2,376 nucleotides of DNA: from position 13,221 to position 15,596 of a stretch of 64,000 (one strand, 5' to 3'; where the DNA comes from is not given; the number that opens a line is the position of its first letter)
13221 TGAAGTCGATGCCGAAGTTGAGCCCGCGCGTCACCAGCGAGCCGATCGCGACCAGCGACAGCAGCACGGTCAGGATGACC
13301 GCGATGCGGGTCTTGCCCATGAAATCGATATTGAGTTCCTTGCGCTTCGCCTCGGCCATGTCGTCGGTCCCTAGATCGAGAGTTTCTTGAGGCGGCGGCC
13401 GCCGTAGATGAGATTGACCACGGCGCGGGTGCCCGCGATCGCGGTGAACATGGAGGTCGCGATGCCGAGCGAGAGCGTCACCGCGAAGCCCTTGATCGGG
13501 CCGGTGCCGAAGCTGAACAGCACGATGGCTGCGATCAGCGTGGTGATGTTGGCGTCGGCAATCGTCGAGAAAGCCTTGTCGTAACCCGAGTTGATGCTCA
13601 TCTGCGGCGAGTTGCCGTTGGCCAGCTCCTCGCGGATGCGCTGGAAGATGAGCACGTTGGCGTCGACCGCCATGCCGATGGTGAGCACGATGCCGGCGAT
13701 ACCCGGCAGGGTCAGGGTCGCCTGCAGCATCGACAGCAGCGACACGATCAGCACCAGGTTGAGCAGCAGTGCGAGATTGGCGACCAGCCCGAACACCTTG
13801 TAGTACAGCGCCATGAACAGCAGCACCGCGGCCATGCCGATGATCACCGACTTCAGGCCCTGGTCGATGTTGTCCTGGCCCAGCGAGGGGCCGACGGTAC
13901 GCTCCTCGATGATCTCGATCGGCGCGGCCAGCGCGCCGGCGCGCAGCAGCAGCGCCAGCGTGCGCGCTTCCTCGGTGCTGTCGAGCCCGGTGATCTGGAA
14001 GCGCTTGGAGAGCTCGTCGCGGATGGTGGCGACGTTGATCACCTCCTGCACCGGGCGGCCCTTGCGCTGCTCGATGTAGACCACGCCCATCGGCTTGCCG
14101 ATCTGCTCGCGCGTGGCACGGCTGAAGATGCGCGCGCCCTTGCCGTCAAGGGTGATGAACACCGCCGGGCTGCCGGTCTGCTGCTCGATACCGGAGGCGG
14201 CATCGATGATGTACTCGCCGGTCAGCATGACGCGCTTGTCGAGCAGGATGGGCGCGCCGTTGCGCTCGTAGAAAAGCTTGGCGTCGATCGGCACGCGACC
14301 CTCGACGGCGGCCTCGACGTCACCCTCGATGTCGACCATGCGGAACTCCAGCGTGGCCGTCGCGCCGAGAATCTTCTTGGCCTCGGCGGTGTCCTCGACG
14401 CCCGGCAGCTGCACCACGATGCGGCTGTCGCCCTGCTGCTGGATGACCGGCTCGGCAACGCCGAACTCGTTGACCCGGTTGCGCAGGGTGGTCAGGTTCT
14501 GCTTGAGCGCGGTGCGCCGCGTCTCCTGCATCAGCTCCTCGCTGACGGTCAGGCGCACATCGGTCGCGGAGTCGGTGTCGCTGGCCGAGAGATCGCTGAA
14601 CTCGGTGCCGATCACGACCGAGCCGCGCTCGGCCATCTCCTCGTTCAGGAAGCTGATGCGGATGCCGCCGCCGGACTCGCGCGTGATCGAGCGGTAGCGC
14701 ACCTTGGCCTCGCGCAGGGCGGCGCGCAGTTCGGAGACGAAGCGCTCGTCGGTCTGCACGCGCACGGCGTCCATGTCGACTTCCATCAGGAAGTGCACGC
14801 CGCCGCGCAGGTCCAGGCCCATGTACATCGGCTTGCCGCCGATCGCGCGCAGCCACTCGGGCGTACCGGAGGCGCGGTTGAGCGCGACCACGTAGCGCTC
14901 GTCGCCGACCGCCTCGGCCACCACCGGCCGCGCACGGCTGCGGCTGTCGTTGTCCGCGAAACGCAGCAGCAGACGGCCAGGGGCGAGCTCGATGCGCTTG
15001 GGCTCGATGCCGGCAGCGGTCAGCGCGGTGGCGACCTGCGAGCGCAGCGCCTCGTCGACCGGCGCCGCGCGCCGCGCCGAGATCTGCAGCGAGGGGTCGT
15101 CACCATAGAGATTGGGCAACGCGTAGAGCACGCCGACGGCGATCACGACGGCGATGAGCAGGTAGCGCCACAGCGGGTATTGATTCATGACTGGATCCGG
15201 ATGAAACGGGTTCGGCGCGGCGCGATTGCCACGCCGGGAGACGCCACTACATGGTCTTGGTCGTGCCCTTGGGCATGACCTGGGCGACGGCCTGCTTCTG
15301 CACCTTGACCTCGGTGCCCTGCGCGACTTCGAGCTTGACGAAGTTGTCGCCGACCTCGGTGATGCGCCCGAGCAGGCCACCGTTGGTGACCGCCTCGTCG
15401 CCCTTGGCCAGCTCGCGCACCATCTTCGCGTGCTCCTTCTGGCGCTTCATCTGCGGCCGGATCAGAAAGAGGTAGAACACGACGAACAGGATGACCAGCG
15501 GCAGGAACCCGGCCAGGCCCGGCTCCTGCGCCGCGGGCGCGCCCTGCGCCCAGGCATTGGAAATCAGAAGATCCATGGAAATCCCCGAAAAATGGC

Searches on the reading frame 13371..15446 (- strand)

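Call 61: search_protein_families(library=pfam, proteins=[window:13371-15446:-], max_evalue=0.0001)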
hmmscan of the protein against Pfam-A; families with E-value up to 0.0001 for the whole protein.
window:13371-15446:- (691 aa): 6 families
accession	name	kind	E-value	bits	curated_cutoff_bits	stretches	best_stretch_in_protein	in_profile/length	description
PF13721.11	SecD-TM1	-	9.5e-37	126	30.5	1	87-189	1-103/103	SecD export protein N-terminal TM region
PF22599.2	SecDF_P1_head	-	1.4e-34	118.8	27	1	391-508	3-114/114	SecDF, P1 head subdomain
PF21760.3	SecD_1st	-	5.7e-29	99.8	27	1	314-372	1-59/60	Protein translocase subunit SecDF, P1 domain, N-terminal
PF02355.23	SecD_SecF_C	-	5.7e-20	72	20.5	1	509-670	12-176/189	Protein export membrane protein SecD/SecF, C-terminal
PF03176.21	MMPL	-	5.5e-08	32.6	20.5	1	554-679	177-301/333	MMPL family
PF07549.19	Sec_GG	-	9.5e-07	28.6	20.3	1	201-227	2-28/28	SecD/SecF GG Motif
